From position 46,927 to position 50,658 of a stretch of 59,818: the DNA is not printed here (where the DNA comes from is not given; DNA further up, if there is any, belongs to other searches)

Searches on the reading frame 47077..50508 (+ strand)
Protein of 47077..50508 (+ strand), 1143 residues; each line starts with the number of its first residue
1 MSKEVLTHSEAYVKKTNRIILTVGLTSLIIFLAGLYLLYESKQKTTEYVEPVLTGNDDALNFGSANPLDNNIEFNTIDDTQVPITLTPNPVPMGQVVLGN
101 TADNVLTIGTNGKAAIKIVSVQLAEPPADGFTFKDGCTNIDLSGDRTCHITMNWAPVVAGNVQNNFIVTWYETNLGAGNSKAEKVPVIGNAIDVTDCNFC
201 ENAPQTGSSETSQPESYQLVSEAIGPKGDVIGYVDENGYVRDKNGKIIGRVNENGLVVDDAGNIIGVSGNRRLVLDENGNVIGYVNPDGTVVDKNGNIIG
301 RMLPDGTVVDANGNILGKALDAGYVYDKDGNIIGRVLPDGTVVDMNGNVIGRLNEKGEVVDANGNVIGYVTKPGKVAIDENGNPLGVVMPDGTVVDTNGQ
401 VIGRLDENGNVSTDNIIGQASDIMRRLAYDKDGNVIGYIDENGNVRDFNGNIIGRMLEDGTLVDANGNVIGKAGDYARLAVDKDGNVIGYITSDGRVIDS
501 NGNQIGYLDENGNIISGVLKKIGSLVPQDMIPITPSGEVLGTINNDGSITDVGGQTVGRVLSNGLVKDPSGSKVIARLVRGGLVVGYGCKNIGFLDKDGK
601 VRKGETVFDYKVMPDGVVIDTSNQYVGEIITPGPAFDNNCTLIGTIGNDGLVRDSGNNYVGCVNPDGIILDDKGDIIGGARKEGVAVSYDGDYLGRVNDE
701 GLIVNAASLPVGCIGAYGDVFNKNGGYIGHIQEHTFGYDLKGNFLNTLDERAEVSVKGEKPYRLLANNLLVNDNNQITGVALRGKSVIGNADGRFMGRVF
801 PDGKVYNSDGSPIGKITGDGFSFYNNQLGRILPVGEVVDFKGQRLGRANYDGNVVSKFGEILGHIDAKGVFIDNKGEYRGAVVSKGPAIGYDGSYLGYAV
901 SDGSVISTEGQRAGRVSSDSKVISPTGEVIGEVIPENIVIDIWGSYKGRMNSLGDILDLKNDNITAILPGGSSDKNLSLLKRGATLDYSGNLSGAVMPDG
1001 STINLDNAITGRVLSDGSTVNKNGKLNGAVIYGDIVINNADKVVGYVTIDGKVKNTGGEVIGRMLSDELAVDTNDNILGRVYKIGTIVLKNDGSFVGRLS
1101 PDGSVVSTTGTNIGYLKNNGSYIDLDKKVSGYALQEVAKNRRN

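Call 4: search_protein_families(library=pfam, proteins=[window:47077-50508:+], max_evalue=0.01)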
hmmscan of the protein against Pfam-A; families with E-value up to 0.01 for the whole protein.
window:47077-50508:+ (1143 aa): 7 families
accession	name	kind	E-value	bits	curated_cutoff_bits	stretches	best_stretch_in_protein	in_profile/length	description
PF21785.3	Bflower_2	-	5.4e-66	219.9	38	9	272-354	19-97/112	5-fold beta-flower protein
PF12396.14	DUF3659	-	6.8e-27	93.6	24.8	4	285-336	8-55/61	Protein of unknown function (DUF3659)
PF21784.3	Bflower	-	8.1e-25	87.9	25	2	276-334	5-61/116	4-fold beta flower protein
PF05593.20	RHS_repeat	-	1.1e-09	38.8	22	0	259-291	2-38/38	RHS Repeat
PF20606.3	DUF6799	-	2.9e-05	24.2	26.8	0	457-488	29-57/63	Domain of unknown function (DUF6799)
PF15780.11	ASH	-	0.00029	21.4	27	1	91-164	14-84/98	Abnormal spindle-like microcephaly-assoc'd, ASPM-SPD-2-Hydin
PF04519.19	Bactofilin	-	0.001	19.7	27.9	0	1002-1080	18-96/98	Polymer-forming cytoskeletal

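Call 26: search_protein_families(library=ncbifam, proteins=[window:47077-50508:+], max_evalue=0.01)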
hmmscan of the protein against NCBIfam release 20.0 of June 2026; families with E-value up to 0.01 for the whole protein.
window:47077-50508:+ (1143 aa): 2 families
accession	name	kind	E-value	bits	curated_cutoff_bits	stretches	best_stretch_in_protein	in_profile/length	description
TIGR01643.1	YD_repeat_2x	repeat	8.1e-10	38.8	15.8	0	310-341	2-37/42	YD repeat-containing protein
NF012200.0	choice_anch_D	domain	1.9e-06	28.3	45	1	76-165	9-98/108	choice-of-anchor D domain-containing protein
